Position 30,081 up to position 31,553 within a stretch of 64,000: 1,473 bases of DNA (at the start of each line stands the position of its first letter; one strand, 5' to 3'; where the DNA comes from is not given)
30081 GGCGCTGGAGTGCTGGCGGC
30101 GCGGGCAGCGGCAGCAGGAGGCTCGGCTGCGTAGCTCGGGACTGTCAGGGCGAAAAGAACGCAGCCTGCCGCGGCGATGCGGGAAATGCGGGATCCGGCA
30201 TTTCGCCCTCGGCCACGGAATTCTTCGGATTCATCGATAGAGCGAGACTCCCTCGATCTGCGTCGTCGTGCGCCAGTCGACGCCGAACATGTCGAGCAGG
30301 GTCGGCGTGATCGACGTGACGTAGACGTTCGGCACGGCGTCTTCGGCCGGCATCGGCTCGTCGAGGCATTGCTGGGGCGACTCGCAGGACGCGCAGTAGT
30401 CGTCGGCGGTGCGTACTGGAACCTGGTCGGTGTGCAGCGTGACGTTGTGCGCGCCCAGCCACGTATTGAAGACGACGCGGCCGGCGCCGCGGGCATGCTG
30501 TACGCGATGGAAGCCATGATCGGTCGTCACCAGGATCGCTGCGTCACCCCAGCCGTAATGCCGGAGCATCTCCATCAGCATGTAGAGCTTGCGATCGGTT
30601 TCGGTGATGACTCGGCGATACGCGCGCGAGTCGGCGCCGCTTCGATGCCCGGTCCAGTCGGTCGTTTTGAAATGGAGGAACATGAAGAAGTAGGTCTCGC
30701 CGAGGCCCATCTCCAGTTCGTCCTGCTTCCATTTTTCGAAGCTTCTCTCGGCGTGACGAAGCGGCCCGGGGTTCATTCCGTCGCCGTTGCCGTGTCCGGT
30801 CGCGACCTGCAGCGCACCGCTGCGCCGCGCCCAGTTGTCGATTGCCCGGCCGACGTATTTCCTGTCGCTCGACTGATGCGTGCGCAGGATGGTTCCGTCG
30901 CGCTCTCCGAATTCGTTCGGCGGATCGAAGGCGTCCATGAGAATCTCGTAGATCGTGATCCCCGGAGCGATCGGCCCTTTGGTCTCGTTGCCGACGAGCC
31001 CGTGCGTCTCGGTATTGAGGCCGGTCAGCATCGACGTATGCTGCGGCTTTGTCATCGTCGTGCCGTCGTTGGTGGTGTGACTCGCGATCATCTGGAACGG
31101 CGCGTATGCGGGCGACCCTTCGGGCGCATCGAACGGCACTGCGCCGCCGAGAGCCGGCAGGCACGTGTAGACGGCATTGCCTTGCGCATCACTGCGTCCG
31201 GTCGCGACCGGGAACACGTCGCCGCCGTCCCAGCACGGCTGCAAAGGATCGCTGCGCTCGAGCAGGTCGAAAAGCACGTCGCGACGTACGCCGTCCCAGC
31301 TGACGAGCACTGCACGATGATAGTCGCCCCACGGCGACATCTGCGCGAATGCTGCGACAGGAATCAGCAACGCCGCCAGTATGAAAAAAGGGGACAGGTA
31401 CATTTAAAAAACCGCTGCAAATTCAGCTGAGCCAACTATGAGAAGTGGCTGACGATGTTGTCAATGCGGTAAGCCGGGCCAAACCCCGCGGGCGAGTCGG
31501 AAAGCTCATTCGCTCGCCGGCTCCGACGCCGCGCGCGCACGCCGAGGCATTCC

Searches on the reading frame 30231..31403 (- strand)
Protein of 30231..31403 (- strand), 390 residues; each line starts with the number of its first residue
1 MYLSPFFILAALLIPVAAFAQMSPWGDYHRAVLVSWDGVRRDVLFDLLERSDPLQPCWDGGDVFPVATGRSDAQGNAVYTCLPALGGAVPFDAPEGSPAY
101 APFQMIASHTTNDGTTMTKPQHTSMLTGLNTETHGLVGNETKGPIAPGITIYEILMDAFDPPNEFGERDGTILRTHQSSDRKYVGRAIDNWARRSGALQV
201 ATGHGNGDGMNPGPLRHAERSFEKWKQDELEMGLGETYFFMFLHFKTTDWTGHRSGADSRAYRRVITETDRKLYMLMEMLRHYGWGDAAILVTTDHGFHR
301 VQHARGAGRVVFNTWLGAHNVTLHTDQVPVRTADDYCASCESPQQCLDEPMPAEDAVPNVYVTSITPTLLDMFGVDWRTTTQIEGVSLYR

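Call 36: find_encoding_contigs(protein=window:30231-31403:-, flank=10000, max_places=1)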
Protein window:30231-31403:- (390 aa): 2 contigs read that carry it; 1 place shown.
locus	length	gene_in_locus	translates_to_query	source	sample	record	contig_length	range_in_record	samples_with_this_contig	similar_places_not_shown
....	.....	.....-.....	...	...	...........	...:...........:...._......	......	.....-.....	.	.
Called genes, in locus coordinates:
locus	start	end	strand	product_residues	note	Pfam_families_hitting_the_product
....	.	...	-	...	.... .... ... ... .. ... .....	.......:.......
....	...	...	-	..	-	-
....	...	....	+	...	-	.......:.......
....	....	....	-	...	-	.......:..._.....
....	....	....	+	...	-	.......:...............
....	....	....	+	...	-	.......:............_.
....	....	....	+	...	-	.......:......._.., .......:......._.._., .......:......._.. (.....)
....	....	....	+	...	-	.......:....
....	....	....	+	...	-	-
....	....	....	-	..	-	-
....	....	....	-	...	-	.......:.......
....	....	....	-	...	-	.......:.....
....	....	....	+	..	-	-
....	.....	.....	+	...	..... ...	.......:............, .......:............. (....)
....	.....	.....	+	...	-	-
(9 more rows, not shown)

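Call 87: list_cluster_members(proteins=[P0001, window:30231-31400:-, window:46661-50137:-, window:17332-18444:+, window:12896-14917:+])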
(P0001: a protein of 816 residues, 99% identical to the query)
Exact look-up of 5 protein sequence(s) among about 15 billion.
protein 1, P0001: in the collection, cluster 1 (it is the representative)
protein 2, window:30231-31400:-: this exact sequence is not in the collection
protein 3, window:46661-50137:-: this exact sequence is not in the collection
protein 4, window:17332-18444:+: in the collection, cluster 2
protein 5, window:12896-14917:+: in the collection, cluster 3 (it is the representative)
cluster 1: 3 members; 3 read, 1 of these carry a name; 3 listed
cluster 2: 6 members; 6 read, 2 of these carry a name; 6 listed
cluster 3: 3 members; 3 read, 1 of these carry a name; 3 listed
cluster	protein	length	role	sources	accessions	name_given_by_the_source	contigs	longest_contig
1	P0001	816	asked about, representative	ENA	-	-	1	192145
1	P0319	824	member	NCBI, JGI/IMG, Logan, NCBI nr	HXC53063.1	MAG TPA: OmcA/MtrC family decaheme c-type cytochrome [Candidatus Limnocylindrales ... | OmcA/MtrC family decaheme c-type cytochrome [Candidatus Limnocylindrales bacterium]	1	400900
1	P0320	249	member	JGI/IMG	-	-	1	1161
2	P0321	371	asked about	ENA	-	-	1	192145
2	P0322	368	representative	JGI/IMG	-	-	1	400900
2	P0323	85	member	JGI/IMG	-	hypothetical protein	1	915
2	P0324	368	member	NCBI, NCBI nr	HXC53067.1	MAG TPA: hypothetical protein VN634_19425 [Candidatus Limnocylindrales bacterium] | hypothetical protein [Candidatus Limnocylindrales bacterium]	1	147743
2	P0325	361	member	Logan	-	-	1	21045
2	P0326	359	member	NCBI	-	-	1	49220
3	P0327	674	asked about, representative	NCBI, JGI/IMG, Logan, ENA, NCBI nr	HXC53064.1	MAG TPA: hypothetical protein VN634_19410 [Candidatus Limnocylindrales bacterium] | hypothetical protein [Candidatus Limnocylindrales bacterium]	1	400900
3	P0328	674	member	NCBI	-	-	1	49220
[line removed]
